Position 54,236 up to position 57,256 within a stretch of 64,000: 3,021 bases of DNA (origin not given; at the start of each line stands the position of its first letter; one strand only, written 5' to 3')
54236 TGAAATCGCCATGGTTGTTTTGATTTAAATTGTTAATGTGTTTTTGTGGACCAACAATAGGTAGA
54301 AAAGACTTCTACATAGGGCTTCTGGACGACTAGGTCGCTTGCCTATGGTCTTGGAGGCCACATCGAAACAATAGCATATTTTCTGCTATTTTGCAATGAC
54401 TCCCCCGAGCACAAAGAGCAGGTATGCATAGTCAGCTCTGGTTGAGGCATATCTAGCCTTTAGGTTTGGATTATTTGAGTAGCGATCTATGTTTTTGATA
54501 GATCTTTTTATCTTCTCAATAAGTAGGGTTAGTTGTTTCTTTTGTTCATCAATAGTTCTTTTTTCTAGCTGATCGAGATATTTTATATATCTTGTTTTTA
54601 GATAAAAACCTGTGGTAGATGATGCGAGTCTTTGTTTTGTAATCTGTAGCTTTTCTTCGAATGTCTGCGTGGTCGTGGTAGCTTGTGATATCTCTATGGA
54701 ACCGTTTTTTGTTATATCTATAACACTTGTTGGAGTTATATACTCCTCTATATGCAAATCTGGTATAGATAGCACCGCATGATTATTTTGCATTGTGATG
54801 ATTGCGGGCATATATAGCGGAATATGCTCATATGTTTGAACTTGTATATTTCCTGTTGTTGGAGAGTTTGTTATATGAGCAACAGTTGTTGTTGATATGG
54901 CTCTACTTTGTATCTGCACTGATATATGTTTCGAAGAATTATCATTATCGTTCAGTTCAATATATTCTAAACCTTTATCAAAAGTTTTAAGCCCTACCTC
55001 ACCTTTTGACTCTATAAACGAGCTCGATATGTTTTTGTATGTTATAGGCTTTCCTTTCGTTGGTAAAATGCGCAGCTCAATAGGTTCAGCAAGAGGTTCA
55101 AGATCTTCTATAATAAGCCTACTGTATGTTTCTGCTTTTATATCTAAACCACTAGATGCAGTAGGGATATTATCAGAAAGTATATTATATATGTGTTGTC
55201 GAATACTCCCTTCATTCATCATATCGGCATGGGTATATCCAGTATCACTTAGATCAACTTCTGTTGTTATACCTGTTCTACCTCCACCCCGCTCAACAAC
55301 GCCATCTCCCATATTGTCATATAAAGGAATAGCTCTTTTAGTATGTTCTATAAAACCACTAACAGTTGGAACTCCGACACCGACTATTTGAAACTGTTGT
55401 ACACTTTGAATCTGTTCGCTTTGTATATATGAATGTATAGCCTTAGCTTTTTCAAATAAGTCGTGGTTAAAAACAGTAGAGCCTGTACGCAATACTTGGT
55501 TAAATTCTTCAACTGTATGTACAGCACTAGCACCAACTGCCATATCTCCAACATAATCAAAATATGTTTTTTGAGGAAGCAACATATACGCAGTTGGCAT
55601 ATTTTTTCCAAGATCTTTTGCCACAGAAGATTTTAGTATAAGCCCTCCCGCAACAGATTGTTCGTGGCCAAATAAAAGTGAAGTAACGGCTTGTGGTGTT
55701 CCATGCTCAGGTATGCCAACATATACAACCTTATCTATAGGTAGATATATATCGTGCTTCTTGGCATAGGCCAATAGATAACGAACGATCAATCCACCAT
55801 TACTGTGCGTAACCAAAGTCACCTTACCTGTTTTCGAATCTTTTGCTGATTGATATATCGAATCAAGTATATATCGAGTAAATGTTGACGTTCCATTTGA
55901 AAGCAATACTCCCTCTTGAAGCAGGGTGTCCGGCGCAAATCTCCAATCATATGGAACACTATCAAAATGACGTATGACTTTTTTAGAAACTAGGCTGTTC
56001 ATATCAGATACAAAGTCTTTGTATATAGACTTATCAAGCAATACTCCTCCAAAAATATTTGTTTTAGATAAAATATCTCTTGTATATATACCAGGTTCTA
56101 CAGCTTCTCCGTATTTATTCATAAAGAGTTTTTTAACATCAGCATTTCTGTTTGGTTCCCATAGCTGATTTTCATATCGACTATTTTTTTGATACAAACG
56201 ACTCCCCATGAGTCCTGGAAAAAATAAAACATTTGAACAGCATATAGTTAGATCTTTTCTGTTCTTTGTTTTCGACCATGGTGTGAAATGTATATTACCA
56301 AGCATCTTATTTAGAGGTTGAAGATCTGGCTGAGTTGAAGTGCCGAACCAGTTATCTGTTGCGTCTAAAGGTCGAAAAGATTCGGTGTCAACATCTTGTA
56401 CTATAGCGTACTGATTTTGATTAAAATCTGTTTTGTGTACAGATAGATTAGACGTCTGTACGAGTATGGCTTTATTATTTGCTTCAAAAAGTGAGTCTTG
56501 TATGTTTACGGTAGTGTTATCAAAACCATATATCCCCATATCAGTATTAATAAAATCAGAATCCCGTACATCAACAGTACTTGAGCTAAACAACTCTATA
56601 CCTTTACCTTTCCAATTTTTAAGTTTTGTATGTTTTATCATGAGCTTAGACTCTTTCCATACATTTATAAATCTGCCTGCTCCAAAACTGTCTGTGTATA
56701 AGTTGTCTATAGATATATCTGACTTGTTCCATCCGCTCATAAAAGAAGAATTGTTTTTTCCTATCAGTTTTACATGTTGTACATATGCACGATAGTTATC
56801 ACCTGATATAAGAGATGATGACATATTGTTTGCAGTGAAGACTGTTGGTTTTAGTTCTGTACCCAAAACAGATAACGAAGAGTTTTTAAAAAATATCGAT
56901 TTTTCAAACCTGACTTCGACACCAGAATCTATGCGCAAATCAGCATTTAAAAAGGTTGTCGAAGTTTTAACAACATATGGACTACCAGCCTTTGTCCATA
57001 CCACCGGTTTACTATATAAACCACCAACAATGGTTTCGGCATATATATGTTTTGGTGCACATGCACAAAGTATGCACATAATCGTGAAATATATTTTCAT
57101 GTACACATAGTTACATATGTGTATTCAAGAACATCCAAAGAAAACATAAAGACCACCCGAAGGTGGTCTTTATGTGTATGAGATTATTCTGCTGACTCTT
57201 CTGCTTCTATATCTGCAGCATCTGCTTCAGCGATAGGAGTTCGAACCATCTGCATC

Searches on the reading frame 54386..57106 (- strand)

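Call 25: search_protein_families(library=pfam, proteins=[window:54386-57106:-], max_evalue=0.001)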
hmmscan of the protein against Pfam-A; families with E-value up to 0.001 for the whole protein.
window:54386-57106:- (906 aa): 4 families
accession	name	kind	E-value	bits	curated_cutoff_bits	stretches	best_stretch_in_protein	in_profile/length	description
PF02450.21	LCAT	-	1.4e-13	51.3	21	1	339-525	49-210/392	Lecithin:cholesterol acyltransferase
PF24096.1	DUF7379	-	1.9e-06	28.4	33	1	410-473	54-118/191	Domain of unknown function (DUF7379)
PF13229.12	Beta_helix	-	4.7e-06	26.8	25.9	1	119-226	45-156/158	Right handed beta helix region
PF05057.20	DUF676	-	0.00016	21.7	20.3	1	410-453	59-104/217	Putative serine esterase (DUF676)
